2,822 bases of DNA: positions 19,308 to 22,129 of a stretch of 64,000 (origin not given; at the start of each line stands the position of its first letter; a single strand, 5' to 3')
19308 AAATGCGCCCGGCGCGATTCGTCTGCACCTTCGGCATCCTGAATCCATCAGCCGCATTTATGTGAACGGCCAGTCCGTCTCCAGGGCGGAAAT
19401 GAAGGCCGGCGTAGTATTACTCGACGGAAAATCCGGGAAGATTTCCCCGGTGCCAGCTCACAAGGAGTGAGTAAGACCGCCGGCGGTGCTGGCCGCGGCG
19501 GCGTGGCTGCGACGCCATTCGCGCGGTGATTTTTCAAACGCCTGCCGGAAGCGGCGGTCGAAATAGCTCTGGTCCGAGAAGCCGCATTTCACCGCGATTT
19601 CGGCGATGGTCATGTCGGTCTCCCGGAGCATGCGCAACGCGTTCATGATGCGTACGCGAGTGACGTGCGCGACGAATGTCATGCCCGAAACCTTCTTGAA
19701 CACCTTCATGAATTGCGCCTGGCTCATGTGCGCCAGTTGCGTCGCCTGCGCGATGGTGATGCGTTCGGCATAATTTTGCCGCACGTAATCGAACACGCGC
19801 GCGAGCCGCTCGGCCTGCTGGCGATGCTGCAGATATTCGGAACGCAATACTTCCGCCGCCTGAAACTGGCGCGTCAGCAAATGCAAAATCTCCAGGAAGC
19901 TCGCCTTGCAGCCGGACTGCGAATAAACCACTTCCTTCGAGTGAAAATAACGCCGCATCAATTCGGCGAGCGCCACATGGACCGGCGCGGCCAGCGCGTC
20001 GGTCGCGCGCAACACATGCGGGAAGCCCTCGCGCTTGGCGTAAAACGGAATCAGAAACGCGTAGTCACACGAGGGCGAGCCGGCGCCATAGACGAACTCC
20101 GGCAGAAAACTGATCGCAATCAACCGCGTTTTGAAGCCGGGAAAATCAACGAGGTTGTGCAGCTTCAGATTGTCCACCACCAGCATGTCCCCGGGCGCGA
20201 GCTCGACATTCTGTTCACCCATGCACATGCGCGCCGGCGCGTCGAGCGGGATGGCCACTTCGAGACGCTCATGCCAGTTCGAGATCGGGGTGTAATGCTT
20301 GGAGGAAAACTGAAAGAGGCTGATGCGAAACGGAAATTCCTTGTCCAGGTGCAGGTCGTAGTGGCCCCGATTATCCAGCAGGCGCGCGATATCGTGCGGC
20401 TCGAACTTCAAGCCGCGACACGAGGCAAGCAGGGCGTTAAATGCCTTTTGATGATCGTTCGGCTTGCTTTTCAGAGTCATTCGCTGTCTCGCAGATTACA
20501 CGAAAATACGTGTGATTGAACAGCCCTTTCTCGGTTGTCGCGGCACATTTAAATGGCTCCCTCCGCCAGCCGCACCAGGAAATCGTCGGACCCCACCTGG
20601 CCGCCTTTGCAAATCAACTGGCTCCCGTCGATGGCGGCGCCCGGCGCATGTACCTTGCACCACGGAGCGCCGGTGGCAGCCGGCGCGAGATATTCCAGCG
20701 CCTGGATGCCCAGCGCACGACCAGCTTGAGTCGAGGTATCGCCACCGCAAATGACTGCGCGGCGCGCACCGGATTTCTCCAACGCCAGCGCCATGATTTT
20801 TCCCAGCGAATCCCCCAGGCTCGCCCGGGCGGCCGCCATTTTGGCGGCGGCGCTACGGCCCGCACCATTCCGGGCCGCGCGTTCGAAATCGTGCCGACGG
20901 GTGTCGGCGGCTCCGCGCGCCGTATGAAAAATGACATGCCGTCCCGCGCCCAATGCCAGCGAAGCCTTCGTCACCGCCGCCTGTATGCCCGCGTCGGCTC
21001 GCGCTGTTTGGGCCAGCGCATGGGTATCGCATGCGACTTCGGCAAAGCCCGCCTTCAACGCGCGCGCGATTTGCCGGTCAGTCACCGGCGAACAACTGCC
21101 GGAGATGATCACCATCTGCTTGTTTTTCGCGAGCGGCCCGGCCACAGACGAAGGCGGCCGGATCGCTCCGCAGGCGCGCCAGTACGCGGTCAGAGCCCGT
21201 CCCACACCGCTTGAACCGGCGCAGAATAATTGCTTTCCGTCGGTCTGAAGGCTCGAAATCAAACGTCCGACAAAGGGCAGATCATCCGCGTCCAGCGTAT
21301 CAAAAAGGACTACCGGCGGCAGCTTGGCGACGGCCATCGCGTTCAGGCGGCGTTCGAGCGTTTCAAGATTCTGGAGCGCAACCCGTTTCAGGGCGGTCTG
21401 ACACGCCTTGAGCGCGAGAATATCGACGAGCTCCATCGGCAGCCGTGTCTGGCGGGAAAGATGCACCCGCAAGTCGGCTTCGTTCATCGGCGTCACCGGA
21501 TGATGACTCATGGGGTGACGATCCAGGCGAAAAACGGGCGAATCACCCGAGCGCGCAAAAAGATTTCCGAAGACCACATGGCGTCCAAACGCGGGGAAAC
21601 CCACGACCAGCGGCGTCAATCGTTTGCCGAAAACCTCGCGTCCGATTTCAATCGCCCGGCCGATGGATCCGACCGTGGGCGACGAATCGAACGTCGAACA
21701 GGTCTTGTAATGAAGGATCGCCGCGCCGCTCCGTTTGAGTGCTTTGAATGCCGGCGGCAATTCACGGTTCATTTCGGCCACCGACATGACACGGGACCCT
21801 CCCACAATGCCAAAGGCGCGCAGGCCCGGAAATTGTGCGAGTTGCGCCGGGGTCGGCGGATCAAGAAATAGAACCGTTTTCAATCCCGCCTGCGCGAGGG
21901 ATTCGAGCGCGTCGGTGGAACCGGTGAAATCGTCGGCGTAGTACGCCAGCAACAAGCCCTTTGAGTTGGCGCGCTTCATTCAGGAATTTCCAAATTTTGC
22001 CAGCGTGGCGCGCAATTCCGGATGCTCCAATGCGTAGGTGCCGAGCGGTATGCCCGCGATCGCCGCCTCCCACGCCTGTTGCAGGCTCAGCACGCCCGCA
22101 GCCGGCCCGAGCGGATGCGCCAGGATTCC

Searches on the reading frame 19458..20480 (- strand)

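Call 24: search_protein_families(library=pfam, proteins=[window:19458-20480:-], max_evalue=0.001)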
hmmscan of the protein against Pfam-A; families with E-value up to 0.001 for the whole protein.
window:19458-20480:- (340 aa): 2 families
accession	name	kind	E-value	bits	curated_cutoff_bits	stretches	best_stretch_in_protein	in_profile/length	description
PF12833.13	HTH_18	-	8.3e-24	84.1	33.6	1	249-324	4-79/80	Helix-turn-helix domain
PF00165.29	HTH_AraC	-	1.8e-20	73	26.6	2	287-324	6-42/42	Bacterial regulatory helix-turn-helix proteins, AraC family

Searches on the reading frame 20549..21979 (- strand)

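Call 24: search_protein_families(library=pfam, proteins=[window:20549-21979:-], max_evalue=0.001)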
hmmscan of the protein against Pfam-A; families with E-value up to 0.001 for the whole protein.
window:20549-21979:- (476 aa): 2 families
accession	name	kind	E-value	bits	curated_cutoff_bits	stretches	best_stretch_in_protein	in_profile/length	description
PF07005.16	SBD_N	-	4.5e-49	167.7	25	1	11-263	1-230/230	Sugar-binding N-terminal domain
PF17042.10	NBD_C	-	7.1e-31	108.4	28.3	1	290-468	1-168/168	Nucleotide-binding C-terminal domain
